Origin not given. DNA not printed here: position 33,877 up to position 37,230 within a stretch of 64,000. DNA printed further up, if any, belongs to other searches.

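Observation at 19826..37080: Five tandem, co-directional paralogues of a vWA-domain T9SS surface protein, with mosaic identity tracts indicating ongoing gene conversion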

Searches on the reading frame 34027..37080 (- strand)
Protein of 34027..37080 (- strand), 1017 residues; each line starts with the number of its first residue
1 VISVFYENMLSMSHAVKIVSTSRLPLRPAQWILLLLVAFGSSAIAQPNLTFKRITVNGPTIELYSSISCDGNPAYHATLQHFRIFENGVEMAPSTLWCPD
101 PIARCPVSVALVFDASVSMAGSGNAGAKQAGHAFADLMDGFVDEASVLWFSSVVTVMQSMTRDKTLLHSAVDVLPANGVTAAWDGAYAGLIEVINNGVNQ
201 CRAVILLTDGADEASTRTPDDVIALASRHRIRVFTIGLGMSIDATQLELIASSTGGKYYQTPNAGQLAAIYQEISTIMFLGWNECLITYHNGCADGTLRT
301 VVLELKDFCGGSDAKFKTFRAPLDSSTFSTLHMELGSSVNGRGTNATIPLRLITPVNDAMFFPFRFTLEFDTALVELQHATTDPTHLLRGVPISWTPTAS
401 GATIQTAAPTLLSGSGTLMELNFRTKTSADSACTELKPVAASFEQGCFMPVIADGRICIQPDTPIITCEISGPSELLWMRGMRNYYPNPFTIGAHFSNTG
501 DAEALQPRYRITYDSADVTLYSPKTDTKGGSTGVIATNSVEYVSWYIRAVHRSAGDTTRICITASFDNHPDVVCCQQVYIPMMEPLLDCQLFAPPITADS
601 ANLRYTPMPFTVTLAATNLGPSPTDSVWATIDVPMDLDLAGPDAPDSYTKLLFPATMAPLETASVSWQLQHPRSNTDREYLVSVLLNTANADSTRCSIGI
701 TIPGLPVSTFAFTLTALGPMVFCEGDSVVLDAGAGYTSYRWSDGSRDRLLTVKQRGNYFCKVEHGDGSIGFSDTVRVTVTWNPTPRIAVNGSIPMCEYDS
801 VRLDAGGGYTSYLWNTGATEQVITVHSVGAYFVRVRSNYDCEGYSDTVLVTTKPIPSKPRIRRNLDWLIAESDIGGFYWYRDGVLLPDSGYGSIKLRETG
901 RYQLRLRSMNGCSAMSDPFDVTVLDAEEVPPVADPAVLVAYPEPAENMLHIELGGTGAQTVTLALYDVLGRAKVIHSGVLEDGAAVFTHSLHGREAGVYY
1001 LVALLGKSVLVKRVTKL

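Call 6: search_protein_families(library=pfam, proteins=[window:34027-37080:-], max_evalue=0.01)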
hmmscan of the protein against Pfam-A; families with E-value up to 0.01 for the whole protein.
window:34027-37080:- (1017 aa): 4 families
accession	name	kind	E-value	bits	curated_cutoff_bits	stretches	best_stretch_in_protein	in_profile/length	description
PF00092.34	VWA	-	5.2e-10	40.3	23.8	1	109-272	2-173/174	von Willebrand factor type A domain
PF13768.12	VWA_3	-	2.6e-07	31.2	27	1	110-259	4-154/155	von Willebrand factor type A domain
PF18962.6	Por_Secre_tail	-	0.00016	22.3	27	1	941-1007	2-66/75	Secretion system C-terminal sorting domain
PF13895.12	Ig_2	-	0.00024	21.7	27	0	750-779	51-79/79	Immunoglobulin domain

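Call 7: search_protein_families(library=ncbifam, proteins=[window:34027-37080:-], max_evalue=0.01)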
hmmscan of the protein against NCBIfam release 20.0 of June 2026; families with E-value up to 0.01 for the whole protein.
window:34027-37080:- (1017 aa): 5 families
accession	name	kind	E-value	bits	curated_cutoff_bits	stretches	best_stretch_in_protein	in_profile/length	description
TIGR03436.1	acidobact_VWFA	subfamily_domain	1.4e-10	41.2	81.25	1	101-274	64-278/324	VWA domain-containing protein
TIGR04183.1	Por_Secre_tail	domain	7.1e-09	35.5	23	1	941-1016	2-71/72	T9SS type A sorting domain-containing protein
NF047508.1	VWA_BatA_Lepto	exception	8.9e-06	24.9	380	1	199-276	189-271/315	VWA domain-containing protein BatA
NF010238.0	PRK13685.1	subfamily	0.0012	18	432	0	104-274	94-294/335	hypothetical protein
TIGR03788.1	marine_srt_targ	equivalog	0.0043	15.5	551.65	1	103-262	268-429/629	marine proteobacterial sortase target protein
